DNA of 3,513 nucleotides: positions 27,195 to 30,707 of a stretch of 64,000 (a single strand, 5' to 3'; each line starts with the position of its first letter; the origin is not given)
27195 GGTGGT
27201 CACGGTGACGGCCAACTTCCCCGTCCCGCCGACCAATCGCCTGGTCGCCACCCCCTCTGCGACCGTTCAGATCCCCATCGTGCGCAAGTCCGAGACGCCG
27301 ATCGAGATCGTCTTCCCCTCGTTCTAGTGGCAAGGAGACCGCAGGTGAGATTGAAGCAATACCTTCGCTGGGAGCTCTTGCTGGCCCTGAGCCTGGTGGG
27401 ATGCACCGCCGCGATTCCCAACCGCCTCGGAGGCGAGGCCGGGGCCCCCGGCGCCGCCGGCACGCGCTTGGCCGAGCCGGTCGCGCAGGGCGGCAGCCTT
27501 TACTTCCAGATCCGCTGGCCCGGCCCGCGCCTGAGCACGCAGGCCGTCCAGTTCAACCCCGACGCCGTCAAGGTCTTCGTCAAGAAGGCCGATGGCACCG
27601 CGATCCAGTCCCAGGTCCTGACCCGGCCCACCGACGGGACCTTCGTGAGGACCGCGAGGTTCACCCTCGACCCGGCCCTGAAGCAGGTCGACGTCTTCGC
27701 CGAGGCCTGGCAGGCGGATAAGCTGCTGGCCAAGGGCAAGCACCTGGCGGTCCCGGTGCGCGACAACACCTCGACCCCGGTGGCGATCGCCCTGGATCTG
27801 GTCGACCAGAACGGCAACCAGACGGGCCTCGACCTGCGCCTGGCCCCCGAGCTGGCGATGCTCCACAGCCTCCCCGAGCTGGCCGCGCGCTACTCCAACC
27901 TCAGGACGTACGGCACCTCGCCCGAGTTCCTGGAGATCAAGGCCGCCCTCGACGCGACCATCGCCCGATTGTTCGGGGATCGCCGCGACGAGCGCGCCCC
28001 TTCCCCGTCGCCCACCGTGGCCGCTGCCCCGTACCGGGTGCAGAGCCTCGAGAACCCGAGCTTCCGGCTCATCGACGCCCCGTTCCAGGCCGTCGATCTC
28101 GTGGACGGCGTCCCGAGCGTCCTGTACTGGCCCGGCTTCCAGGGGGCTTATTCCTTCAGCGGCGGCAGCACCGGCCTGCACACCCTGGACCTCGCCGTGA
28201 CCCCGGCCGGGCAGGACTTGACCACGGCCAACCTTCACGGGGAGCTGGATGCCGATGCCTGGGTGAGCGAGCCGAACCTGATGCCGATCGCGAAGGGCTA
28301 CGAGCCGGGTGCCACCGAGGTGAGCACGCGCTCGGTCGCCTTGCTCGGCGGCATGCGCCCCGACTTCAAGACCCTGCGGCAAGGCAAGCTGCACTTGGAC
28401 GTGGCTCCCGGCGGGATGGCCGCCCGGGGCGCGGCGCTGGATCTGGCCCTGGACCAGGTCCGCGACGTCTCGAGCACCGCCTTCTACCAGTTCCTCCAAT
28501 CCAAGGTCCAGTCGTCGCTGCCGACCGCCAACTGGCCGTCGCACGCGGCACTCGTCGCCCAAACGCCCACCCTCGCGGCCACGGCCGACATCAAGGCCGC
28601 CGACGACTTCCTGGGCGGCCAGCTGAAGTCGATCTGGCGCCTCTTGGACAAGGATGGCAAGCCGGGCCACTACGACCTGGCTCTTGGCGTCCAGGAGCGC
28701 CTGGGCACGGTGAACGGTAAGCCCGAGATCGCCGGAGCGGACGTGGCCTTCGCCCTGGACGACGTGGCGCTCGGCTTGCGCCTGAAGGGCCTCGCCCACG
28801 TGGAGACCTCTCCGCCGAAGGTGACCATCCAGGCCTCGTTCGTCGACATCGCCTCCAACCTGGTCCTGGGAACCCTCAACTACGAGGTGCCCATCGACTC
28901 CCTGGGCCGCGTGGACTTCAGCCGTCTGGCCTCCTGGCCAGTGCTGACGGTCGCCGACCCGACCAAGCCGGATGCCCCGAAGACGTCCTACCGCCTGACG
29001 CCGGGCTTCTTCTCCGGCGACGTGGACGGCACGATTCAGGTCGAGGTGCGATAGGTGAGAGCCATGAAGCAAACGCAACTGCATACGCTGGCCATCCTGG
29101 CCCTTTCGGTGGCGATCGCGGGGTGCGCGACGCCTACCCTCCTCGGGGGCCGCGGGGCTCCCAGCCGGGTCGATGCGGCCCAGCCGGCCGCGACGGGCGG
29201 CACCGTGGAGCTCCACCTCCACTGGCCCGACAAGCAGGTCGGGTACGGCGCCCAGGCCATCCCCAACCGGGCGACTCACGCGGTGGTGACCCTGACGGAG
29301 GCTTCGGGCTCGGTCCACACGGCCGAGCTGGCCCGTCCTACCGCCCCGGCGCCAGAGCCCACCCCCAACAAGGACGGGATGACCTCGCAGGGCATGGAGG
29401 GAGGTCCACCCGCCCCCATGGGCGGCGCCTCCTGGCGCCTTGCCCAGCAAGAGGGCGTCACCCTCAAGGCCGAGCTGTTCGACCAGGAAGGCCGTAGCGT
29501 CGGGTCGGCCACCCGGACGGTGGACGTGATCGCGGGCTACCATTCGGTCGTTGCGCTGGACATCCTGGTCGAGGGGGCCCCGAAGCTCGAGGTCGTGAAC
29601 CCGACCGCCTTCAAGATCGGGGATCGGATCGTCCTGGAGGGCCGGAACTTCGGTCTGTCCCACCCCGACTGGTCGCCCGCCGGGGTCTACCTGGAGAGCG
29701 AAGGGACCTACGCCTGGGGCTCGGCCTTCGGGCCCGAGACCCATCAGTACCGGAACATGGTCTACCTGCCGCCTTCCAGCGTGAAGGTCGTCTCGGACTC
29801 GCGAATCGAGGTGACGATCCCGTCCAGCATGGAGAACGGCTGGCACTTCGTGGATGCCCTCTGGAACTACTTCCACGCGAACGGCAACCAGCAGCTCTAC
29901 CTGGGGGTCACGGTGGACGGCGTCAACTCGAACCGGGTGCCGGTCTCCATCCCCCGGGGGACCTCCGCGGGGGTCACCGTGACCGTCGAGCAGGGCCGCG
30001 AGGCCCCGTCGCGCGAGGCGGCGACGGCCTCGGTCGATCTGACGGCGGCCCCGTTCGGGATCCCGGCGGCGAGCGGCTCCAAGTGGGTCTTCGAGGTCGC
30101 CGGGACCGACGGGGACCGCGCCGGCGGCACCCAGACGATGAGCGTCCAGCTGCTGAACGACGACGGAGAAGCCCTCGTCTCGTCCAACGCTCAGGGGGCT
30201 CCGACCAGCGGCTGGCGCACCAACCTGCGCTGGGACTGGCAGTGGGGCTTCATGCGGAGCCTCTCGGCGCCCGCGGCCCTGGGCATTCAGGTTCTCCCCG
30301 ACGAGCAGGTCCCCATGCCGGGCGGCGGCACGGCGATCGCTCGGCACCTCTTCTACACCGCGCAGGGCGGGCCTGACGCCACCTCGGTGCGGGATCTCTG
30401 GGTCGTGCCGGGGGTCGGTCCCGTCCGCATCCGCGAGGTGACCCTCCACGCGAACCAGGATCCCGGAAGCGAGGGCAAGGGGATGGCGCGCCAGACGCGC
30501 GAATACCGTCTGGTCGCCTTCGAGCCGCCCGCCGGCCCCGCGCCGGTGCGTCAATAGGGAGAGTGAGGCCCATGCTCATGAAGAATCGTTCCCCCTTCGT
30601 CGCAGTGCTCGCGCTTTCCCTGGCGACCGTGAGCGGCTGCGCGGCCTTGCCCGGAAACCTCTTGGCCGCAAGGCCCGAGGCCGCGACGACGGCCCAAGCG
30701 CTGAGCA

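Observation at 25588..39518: Tandemly duplicated five-gene lipoprotein operon of unknown function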

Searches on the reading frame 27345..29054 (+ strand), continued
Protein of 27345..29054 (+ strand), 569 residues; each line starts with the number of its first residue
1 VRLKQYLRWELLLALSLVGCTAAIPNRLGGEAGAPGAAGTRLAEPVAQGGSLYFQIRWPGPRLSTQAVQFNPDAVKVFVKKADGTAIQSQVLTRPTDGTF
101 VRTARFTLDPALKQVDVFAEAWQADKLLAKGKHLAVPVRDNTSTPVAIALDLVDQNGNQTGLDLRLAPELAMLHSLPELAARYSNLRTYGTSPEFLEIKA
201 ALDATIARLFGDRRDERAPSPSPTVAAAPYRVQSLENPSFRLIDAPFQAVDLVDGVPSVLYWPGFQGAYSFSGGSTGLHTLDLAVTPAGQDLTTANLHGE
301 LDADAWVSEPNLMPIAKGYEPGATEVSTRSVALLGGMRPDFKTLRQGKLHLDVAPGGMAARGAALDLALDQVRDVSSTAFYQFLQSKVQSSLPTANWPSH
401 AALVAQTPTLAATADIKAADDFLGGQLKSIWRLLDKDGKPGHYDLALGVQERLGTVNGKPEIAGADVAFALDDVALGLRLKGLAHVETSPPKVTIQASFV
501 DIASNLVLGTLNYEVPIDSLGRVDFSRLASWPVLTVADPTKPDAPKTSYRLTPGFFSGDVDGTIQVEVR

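Call 80: fold_search(model_id=the predicted structure, library=pdb)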
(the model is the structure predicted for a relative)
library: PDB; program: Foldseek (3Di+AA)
matches with E <= 10: 553; with E <= 0.001: 0
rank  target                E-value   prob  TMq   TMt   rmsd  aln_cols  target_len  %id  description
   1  8cem_E                4.6e-03  0.33  0.11  0.10  29.1       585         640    8  Structure of bovine native C3, re-refinement (released 2023-04-05)
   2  2a74_A                7.7e-03  0.23  0.10  0.09  29.4       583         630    8  Human Complement Component C3c (released 2005-09-27)
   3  8cem_F                8.6e-03  0.23  0.11  0.10  29.4       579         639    8  Structure of bovine native C3, re-refinement (released 2023-04-05)
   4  8uh2_A                1.2e-02  0.20  0.11  0.10  29.7       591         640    8  Complex of C3b with the inhibitor albicin (released 2024-05-08)
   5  3dec                  1.4e-02  0.12  0.10  0.07  35.2       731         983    9  Crystal structure of a glycosyl hydrolases family 2 protein from Bacteroides thetaiotaomicron (released 2008-06-17)
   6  2oaj                  1.5e-02  0.12  0.08  0.06  23.1       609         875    8  Crystal structure of Sro7 from S. cerevisiae (released 2007-04-03)
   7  4e0s_A                1.7e-02  0.08  0.08  0.04  33.6       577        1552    9  Crystal Structure of C5b-6 (released 2012-04-18)
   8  8coe_C                1.8e-02  0.06  0.08  0.07  34.3       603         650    8  complement C5 in complex with the LCP0195 nanobody (released 2024-01-03)
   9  8cml_E                1.9e-02  0.07  0.08  0.08  34.3       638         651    9  Cryo-EM structure of complement C5 in complex with nanobodies UNbC5-1 and UNbC5-2 (released 2023-09-27)
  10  4gqz_B                2.2e-02  1.00  0.12  0.37   7.8       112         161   15  Crystal Structure of S.CueP (released 2013-08-14)
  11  1px3_D                2.4e-02  0.13  0.10  0.06  39.9       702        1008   10  E. COLI (LACZ) BETA-GALACTOSIDASE (G794A) (released 2004-06-15)
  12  2a74_D                2.8e-02  0.14  0.10  0.10  29.6       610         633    8  Human Complement Component C3c (released 2005-09-27)
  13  1px4_A                3.2e-02  0.12  0.11  0.06  38.3       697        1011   10  E. COLI (LACZ) BETA-GALACTOSIDASE (G794A) WITH IPTG BOUND (released 2004-06-15)
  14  3bga_A                3.2e-02  0.08  0.08  0.05  35.8       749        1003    8  Crystal structure of beta-galactosidase from Bacteroides thetaiotaomicron VPI-5482 (released 2007-12-11)
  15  2qki_D                3.4e-02  0.13  0.10  0.09  29.9       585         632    8  Human C3c in complex with the inhibitor compstatin (released 2007-08-14)
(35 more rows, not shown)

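Call 88: find_encoding_contigs(protein=P0030, flank=10000, max_places=3)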
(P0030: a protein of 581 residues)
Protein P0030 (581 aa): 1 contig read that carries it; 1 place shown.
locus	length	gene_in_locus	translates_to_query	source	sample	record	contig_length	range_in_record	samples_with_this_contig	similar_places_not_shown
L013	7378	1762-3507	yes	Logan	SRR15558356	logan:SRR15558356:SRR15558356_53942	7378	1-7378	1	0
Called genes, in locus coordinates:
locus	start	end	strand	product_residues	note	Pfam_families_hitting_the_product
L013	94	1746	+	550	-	-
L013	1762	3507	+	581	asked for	-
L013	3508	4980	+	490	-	-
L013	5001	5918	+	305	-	-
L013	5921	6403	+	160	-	-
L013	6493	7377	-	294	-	?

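Call 89: find_encoding_contigs(protein=P0028, flank=10000, max_places=3)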
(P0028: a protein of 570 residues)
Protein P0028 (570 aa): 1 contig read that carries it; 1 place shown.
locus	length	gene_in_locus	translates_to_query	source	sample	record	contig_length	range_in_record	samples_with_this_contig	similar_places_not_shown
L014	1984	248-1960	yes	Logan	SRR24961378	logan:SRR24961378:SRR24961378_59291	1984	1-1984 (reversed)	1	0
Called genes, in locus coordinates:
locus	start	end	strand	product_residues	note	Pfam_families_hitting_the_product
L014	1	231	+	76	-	?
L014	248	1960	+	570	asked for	-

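Call 90: find_encoding_contigs(protein=P0031, flank=10000, max_places=3)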
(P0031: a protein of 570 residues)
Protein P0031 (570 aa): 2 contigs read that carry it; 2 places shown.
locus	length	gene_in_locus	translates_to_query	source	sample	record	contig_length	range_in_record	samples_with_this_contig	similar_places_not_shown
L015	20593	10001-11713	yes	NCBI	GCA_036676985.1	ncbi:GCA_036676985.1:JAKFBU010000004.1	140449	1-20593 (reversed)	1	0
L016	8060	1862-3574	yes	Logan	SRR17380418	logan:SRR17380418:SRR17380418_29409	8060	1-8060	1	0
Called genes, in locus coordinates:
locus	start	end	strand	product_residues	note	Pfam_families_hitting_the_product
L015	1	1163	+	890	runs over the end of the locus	PF13185:GAF_2 (weak), PF01590:GAF, PF13185:GAF_2, PF13492:GAF_3 (weak), PF00512:HisKA, PF02518:HATPase_c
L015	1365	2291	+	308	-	PF01476:LysM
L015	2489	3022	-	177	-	-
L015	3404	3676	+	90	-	-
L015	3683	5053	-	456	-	PF05496:RuvB_N, PF00004:AAA, PF07728:AAA_5 (faint), PF16193:AAA_assoc_2, PF12002:MgsA_C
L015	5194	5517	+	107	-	-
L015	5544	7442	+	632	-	PF00005:ABC_tran, PF02463:SMC_N (faint), PF03193:RsgA_GTPase (faint), PF13191:AAA_16 (faint), PF13555:AAA_29 (faint), PF12848:ABC_tran_Xtn, PF00005:ABC_tran, PF16326:ABC_tran_CTD, +13 more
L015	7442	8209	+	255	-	-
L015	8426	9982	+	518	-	-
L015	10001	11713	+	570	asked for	-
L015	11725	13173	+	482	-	-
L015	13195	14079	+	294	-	-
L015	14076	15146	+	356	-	-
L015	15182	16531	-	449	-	PF02874:ATP-synt_ab_N (weak), PF00006:ATP-synt_ab, PF18269:T3SS_ATPase_C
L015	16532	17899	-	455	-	PF02108:FliH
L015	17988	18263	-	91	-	PF19102:DUF5789 (weak)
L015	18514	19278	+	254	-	-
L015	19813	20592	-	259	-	?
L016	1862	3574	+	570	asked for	-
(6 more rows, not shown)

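Call 100: find_related_loci(query=A1, collection=metagenome_contigs, flank=10000)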
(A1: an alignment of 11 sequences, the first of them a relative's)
Query A1 (569 aa) in metagenome_contigs; peptide patterns used: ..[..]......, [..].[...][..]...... (x = any residue, [..] = any of these).
103 stretches matched a pattern; 1 encode a relative of the query (tblastn E <= 1e-3); 1 distinct loci.
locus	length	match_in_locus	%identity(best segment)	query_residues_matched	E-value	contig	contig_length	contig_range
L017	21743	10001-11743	50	1-569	7e-171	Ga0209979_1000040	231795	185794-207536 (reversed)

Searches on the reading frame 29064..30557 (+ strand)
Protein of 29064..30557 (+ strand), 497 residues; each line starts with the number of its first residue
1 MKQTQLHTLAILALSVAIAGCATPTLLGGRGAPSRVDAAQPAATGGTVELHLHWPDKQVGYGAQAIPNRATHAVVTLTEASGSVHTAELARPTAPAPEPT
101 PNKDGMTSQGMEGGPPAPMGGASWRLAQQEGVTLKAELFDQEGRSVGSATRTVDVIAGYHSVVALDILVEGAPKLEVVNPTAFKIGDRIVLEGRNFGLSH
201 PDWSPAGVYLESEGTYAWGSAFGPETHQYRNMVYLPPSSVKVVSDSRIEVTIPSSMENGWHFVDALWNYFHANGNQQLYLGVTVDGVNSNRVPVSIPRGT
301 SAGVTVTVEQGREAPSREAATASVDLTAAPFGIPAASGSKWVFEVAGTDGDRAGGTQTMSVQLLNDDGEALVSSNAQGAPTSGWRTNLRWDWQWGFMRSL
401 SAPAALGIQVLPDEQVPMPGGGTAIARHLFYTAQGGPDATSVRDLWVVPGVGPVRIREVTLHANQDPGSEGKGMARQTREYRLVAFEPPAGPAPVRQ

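Call 5: search_protein_families(library=pfam, proteins=[window:29064-30557:+], max_evalue=1)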
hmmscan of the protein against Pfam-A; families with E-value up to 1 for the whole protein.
window:29064-30557:+ (497 aa): 2 families
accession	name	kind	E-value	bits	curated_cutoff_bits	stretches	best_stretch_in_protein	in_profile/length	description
PF21226.3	MalQ_N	-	0.00039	21.2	24.1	0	289-319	12-42/91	MalQ N-terminal beta sandwich domain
PF01833.30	TIG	-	0.037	14.4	20.9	0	173-256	1-60/84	IPT/TIG domain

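Call 6: search_protein_families(library=ncbifam, proteins=[window:29064-30557:+], max_evalue=1)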
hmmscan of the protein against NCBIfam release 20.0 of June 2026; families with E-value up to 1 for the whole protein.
window:29064-30557:+ (497 aa): 0 families

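Call 20: find_homologous_proteins(query=window:29064-30557:+, max_evalue=0.001)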
Query window:29064-30557:+ (497 aa): 12 proteins with E <= 0.001 among 8000 candidates.
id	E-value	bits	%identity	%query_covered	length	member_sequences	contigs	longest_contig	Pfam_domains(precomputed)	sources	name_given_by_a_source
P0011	0.0e+0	1121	100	100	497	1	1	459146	-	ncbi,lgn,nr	ncbi:hypothetical protein J7643_14295 [bacterium]|nr:hypothetical protein [bacterium]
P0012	5.0e-247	839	75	100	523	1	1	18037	-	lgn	-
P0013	1.3e-233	795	70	100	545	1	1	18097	-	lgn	-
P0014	1.2e-227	775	69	100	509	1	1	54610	-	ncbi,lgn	ncbi:MAG TPA: hypothetical protein V6D00_13870 [Pantanalinema sp.]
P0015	1.9e-123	431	47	75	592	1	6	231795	-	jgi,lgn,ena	jgi:hypothetical protein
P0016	1.0e-88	317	40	99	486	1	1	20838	-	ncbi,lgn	ncbi:MAG TPA: hypothetical protein V6D05_04020 [Stenomitos sp.]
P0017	9.4e-88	313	40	99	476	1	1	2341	-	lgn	-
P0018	2.6e-83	299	40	98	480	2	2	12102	-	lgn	-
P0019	2.4e-82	296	38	98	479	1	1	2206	-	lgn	-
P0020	1.1e-78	284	36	99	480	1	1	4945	-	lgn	-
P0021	6.6e-76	274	37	99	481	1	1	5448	-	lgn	-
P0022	2.6e-75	272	38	98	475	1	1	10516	-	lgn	-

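Call 52: predict_structure(alignment_id=A2)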
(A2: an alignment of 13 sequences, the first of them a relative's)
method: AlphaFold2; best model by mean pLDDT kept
length: 497 residues; sequences in the alignment: 13
mean_pLDDT: 68.7   pTM: 0.45
mean pLDDT of the five models: 68.7, 67.8, 66.0, 65.4, 63.5
residues with pLDDT >= 90: 72; 70-90: 220; 50-70: 78; < 50: 127
segments of 3 or more residues with pLDDT < 50: 1-42, 56-63, 94-118, 218-225, 300-318, 351-353, 377-380, 435-438, 465-472, 492-497
pLDDT, mean of each block of 10 residues (from residue 1): 38 35 26 28 59 52 62 88 86 41 27 34 76 88 87 72 71 90 90 92 85 63 52 85 96 78 76 80 86 79 35 46 78 82 79 68 81 60 70 80 74 87 89 60 88 88 49 66 84 39
secondary structure, 60 per line:
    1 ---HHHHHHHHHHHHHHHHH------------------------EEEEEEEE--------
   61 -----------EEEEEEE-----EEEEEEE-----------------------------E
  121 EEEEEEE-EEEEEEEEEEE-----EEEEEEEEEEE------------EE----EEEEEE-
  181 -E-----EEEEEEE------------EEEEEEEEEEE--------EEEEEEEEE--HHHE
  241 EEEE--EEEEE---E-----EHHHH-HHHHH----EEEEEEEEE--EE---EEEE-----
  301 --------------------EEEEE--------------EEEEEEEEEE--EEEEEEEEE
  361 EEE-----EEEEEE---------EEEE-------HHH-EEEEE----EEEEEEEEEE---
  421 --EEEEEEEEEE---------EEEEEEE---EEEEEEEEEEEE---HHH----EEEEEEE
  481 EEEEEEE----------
elements in order: H4-20 E45-52 E72-78 E84-90 E120-127 E129-139 E145-155 E174-179 E188-194 E207-217 E226-234 E240-244 E247-251 H262-265 H267-271 E276-284 E292-295 E321-325 E340-349 E352-363 E369-374 E384-387 E399-403 E408-417 E423-432 E442-448 E452-463 E474-487

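Call 61: search_solved_structures(query=A2, max_evalue=10, show_alignments=2)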
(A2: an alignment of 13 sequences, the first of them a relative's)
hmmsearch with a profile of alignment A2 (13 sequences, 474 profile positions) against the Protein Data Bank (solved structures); distinct sequences matched with E-value up to 10: 3.
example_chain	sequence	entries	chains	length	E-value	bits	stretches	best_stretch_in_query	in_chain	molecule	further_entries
5e7g_A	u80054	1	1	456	0.21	13.4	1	152-221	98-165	IPT/TIG domain-containing protein BACOVA_02650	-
8co1_Q2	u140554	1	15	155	0.24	13.2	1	215-242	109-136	IPT/TIG domain-containing protein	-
3df7_A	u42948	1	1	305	1.2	10.9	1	118-164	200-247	Putative ATP-grasp superfamily protein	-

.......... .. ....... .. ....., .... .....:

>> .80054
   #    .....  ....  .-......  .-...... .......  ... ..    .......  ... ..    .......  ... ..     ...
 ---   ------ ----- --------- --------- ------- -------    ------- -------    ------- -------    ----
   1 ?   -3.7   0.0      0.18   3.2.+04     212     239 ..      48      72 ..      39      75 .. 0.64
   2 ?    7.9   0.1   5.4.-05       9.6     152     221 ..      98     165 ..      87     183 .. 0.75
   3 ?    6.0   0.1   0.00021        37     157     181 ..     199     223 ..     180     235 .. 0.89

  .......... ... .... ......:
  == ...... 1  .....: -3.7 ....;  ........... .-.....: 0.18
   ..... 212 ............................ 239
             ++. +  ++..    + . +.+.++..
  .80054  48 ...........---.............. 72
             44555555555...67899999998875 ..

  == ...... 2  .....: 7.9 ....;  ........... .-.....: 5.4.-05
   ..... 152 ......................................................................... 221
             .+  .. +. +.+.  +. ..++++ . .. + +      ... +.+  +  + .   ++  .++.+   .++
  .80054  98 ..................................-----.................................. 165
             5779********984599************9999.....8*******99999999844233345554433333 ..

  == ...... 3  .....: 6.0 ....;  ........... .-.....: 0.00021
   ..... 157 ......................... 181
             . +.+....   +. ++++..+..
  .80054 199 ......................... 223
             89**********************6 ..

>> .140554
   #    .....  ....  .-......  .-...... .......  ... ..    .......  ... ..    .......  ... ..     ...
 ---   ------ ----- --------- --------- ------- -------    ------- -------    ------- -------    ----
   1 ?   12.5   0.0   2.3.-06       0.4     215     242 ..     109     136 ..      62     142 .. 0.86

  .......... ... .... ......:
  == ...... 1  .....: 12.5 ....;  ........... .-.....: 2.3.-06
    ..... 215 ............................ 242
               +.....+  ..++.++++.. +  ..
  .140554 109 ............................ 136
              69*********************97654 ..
